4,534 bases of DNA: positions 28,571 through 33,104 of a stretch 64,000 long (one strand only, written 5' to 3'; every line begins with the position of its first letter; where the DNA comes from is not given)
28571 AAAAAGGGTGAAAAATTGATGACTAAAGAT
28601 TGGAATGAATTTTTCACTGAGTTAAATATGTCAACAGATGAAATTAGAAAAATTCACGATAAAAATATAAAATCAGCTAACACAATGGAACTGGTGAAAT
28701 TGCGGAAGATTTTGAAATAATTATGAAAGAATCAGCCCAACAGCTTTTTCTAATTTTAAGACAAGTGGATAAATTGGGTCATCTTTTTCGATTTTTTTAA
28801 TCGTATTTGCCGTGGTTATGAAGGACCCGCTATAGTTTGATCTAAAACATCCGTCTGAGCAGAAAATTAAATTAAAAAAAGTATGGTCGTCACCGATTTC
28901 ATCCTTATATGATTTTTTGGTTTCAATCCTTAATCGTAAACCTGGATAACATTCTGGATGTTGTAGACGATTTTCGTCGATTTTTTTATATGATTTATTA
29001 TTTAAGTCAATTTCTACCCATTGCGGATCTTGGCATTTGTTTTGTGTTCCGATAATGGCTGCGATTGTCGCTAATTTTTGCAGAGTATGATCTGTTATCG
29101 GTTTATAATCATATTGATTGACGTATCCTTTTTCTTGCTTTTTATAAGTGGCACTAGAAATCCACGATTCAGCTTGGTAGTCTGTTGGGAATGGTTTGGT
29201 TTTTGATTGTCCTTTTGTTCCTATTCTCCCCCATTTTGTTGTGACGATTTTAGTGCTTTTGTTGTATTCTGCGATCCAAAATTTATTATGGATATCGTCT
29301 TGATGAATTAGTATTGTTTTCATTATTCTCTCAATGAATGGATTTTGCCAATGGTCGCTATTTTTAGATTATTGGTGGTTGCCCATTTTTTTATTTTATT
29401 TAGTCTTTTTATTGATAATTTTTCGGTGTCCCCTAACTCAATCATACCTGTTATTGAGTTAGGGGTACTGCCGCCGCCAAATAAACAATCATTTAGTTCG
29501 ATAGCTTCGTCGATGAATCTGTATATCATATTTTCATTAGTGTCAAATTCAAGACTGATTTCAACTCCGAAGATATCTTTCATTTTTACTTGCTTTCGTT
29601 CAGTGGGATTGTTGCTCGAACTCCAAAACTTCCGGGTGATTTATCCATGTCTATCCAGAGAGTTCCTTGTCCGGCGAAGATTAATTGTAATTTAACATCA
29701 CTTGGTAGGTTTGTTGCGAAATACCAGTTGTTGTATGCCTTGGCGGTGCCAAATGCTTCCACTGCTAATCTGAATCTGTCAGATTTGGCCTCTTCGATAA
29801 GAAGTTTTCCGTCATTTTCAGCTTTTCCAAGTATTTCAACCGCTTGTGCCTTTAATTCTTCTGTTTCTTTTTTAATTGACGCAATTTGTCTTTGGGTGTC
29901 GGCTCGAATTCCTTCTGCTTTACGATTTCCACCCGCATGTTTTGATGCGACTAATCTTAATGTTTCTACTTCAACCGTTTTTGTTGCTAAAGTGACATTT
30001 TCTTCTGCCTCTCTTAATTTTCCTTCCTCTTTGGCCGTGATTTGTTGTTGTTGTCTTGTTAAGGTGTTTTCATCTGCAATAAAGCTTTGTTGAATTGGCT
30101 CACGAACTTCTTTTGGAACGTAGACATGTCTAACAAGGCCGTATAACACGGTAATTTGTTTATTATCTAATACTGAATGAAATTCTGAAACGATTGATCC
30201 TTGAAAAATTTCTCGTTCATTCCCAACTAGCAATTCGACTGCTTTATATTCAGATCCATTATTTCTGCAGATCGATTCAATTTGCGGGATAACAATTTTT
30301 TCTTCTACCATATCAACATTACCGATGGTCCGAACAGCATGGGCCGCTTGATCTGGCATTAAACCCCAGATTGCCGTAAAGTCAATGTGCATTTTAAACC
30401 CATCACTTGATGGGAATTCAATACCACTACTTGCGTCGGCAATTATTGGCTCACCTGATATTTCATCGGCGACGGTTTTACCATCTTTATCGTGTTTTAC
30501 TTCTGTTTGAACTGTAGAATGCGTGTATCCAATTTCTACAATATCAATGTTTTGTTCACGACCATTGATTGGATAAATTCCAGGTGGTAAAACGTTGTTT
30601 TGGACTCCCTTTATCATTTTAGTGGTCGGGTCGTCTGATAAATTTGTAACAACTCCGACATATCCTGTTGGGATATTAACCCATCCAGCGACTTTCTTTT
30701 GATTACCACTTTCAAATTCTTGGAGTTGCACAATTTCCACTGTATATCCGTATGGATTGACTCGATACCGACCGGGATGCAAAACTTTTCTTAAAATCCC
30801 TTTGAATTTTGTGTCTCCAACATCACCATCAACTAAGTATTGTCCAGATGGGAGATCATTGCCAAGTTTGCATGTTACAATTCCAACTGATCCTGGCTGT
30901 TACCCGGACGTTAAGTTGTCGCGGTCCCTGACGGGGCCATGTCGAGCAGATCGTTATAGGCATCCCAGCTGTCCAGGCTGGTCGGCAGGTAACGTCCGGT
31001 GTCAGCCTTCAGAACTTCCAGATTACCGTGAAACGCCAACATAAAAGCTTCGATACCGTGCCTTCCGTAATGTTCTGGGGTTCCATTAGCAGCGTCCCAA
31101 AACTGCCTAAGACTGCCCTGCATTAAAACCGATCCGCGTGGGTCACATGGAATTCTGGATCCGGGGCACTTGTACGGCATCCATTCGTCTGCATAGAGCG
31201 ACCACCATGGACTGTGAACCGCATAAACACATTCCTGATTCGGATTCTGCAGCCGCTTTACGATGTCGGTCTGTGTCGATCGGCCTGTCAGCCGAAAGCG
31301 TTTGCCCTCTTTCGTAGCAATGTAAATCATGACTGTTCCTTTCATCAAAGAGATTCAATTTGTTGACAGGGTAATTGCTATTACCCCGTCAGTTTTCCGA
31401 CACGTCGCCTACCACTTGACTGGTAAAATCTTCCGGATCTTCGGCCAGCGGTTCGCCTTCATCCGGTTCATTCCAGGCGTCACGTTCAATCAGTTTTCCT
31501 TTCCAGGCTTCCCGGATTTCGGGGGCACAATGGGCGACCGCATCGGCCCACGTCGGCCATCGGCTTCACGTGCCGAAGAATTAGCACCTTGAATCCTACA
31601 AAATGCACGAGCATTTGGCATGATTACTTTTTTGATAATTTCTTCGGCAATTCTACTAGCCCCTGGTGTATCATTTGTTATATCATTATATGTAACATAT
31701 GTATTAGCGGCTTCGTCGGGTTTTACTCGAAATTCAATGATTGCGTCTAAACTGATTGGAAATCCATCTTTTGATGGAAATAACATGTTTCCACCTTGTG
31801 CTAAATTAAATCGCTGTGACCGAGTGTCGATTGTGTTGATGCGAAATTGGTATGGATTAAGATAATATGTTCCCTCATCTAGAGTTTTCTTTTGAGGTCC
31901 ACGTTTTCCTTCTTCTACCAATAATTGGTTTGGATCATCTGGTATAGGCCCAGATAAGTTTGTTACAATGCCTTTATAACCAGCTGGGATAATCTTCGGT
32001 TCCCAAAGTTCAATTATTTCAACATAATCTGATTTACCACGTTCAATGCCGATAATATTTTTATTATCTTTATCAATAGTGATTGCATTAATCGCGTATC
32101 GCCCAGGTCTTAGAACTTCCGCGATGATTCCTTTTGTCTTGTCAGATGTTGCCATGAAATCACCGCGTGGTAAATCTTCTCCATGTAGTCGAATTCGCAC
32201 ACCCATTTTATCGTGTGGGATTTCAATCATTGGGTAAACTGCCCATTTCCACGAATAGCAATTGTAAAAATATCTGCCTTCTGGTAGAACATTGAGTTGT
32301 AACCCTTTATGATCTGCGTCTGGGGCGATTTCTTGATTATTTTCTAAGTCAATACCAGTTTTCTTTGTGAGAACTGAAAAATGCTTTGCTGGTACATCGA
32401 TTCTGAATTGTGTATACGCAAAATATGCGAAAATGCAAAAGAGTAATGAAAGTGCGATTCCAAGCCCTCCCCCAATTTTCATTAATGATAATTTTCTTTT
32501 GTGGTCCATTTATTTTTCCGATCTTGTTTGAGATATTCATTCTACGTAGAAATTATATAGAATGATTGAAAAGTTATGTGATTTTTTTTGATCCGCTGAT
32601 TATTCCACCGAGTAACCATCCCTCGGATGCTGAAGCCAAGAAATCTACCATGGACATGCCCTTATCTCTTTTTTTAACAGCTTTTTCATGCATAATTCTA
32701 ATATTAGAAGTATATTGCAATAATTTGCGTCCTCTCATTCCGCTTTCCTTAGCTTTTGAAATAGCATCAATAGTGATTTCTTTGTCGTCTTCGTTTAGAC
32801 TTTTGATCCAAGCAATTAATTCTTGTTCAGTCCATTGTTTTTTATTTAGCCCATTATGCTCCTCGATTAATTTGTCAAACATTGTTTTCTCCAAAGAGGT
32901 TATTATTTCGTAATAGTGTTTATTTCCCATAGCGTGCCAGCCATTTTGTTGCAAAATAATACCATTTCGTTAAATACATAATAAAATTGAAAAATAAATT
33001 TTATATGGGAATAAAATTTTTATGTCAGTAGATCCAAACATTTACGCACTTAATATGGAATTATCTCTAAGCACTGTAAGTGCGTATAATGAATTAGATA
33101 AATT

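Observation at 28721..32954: Minus-strand five-gene cassette: WGR-domain protein + small protein + two tandem SPFH/band-7 paralogs + small protein, embedded between tail tube and tape measure genes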

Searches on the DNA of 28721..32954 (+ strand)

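Call 7: search_dna_similar(query=window:28721-32954:+, collection=phages, mode=near, max_rows=20)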
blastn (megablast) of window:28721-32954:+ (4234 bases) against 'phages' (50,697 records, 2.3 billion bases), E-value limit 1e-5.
No match.

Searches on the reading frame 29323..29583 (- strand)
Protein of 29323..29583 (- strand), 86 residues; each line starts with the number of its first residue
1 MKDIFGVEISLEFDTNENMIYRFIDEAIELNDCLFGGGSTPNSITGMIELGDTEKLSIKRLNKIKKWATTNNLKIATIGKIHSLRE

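Call 4: search_protein_families(library=pfam, proteins=[window:29323-29583:-], max_evalue=0.1)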
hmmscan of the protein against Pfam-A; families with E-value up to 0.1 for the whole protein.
window:29323-29583:- (86 aa): 1 family
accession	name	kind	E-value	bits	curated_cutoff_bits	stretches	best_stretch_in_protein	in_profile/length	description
PF04320.19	YggL_50S_bp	-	0.00049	21.4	27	1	5-77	15-93/102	YggL 50S ribosome-binding protein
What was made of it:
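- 29323..29583 (-): s86: an 86-aa divergent YggL-like (DUF469) protein. It is tightly packed between SPFH-B and WGR200 and has no counterpart in related phages or in SPFH loci. Pfam YggL_50S_bp E 4.9e-4, 21.4 bits, below the gathering score of 27 (call 4).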

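Call 26: search_protein_families(library=phrogs, proteins=[window:29323-29583:-], max_evalue=0.01)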
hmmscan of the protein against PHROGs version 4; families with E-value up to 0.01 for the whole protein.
window:29323-29583:- (86 aa): 0 families

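Call 30: search_protein_families(library=padloc, proteins=[window:29323-29583:-], max_evalue=0.01)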
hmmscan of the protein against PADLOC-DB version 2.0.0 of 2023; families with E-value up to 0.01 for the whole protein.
window:29323-29583:- (86 aa): 0 families

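Call 31: search_protein_families(library=ncbifam, proteins=[window:29323-29583:-], max_evalue=0.01)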
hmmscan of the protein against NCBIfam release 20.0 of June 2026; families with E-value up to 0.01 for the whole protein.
window:29323-29583:- (86 aa): 1 family
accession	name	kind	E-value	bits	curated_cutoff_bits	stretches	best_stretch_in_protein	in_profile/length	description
NF008685.0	PRK11702.1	equivalog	0.0014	19.3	115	1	13-80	35-101/108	hypothetical protein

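Call 60: search_protein_representatives(protein=window:29323-29583:-)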
Query: 86 residues. Proteins with E-value up to 0.001 (for the whole library): 7; up to 1e-10: 1; up to 1e-30: 1. The best 7 are listed.
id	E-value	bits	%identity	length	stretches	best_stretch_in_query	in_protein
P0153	6.5e-50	182.4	100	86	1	1-86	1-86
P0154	2.8e-08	49.8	40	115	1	4-83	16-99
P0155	3.0e-07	46.5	36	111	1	4-72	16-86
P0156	2.3e-05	40.5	44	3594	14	32-58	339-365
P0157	5.0e-04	36.3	38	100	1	5-70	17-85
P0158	5.1e-04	36.3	39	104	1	5-76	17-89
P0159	5.1e-04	36.2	35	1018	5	16-48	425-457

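Call 62: search_protein_families(library=pfam, proteins=[P0154, P0155, P0157, P0158], max_evalue=0.01)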
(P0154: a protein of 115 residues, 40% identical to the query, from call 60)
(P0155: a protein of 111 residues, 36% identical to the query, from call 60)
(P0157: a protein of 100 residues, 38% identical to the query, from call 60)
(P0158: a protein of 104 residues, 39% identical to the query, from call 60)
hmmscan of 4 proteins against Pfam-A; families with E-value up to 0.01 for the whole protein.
P0154 (115 aa): 1 family
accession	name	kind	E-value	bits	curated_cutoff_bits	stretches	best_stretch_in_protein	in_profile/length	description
PF04320.19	YggL_50S_bp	-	7.4e-19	69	27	1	3-102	1-102/102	YggL 50S ribosome-binding protein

P0155 (111 aa): 1 family
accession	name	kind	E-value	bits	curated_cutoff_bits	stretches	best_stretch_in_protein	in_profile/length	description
PF04320.19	YggL_50S_bp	-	1.3e-14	55.4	27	1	3-101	1-102/102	YggL 50S ribosome-binding protein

P0157 (100 aa): 1 family
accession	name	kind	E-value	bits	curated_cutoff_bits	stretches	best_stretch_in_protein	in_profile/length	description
PF04320.19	YggL_50S_bp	-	3.8e-17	63.5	27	1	3-100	1-100/102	YggL 50S ribosome-binding protein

P0158 (104 aa): 1 family
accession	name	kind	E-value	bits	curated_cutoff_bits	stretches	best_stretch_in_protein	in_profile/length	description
PF04320.19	YggL_50S_bp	-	1.3e-18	68.2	27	1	3-101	1-102/102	YggL 50S ribosome-binding protein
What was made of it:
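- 29323..29583 (-): Its nearest relatives among 1.8 billion representatives (E 2.8e-8 to 5e-4) are bona fide YggL proteins with Pfam E 1e-14 to 1e-19 (calls 60, 62).
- On YggL_50S_bp (Pfam PF04320): Its nearest relatives (E down to 2.8e-8) score 55-69 bits (calls 60, 62).
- Closest known: YggL. Same: The only detectable relatives of s86 are YggL-family proteins (calls 60, 62).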
